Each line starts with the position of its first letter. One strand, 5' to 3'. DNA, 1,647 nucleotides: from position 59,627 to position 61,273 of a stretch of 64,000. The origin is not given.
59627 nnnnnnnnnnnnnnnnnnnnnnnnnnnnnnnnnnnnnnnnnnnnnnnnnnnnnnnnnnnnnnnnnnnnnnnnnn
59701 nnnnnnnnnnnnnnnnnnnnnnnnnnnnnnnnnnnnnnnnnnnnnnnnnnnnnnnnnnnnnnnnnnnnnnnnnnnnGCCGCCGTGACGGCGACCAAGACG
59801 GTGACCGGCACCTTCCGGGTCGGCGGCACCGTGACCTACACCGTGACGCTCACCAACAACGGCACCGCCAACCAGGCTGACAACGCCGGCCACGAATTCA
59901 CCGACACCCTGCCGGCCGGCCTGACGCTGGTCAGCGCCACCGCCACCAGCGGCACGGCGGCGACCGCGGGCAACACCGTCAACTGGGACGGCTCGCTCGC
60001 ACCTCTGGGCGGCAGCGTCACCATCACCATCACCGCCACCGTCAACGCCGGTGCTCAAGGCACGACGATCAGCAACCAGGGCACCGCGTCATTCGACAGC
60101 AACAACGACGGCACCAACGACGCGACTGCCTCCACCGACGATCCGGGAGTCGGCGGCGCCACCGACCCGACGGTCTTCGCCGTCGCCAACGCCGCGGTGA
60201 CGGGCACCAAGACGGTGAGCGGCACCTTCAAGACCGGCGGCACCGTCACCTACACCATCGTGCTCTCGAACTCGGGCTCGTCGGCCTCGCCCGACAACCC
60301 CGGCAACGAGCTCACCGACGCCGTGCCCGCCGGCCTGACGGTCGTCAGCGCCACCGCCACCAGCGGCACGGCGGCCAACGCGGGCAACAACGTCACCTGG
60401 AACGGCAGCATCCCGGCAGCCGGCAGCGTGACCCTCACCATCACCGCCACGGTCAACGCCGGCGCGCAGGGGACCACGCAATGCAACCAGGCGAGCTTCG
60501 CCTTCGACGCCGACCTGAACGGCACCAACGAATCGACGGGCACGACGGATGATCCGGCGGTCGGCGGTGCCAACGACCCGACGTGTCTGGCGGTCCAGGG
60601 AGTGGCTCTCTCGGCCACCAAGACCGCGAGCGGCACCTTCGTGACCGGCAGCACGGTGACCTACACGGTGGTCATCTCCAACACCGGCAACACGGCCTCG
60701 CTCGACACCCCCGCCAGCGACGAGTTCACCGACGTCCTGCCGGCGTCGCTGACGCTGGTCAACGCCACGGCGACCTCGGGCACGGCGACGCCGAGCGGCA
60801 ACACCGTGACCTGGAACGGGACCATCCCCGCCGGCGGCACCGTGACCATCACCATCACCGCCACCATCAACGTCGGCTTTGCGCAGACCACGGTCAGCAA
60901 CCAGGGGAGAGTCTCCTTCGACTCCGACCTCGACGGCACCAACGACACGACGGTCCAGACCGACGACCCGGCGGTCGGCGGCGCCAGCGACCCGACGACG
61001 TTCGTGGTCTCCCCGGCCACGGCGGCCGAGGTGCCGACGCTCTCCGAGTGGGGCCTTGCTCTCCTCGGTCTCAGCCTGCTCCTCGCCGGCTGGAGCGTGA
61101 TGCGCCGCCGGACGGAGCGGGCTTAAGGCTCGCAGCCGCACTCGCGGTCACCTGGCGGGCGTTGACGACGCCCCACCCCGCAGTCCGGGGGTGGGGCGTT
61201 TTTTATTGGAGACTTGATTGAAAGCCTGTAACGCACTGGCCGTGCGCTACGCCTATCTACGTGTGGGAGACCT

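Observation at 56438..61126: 1562-aa M36 fungalysin-type metalloprotease with a DUF11 repeat stalk and an IPTL-CTERM tail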

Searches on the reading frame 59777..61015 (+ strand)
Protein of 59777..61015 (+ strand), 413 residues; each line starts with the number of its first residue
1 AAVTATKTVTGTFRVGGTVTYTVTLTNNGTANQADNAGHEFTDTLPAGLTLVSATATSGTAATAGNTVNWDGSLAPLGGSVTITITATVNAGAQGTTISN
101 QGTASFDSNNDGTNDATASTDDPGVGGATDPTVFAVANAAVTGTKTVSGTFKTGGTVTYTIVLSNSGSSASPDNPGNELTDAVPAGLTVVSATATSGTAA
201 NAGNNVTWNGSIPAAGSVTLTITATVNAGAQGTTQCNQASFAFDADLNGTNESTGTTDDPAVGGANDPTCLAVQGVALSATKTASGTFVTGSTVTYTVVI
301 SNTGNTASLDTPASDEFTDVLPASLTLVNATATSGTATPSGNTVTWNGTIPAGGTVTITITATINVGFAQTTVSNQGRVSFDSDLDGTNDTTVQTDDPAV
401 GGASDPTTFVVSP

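Call 33: search_solved_structures(query=window:59777-61015:+, max_evalue=10, show_alignments=3)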
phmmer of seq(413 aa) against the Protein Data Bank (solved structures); distinct sequences matched with E-value up to 10: 1.
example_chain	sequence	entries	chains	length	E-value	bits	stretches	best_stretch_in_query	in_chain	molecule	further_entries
4abx_A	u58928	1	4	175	0.12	14.8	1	169-282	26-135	DNA REPAIR PROTEIN RECN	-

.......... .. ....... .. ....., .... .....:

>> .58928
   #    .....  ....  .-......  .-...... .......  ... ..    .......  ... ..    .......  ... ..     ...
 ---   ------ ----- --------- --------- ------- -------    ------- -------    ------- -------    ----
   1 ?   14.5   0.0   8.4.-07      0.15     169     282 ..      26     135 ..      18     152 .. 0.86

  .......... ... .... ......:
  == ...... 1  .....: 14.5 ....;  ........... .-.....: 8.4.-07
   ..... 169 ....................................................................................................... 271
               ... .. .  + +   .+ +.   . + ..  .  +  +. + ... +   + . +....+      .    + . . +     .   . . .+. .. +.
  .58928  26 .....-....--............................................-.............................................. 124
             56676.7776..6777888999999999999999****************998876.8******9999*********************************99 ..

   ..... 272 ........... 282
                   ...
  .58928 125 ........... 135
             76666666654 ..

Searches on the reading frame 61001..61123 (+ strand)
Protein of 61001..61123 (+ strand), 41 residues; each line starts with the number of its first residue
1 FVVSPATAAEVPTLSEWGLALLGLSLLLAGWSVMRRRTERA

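Call 40: find_homologous_proteins(query=window:61001-61123:+, max_evalue=10)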
Query seq(41 aa): no candidate shares three 5-residue words with the query. No homologue found.
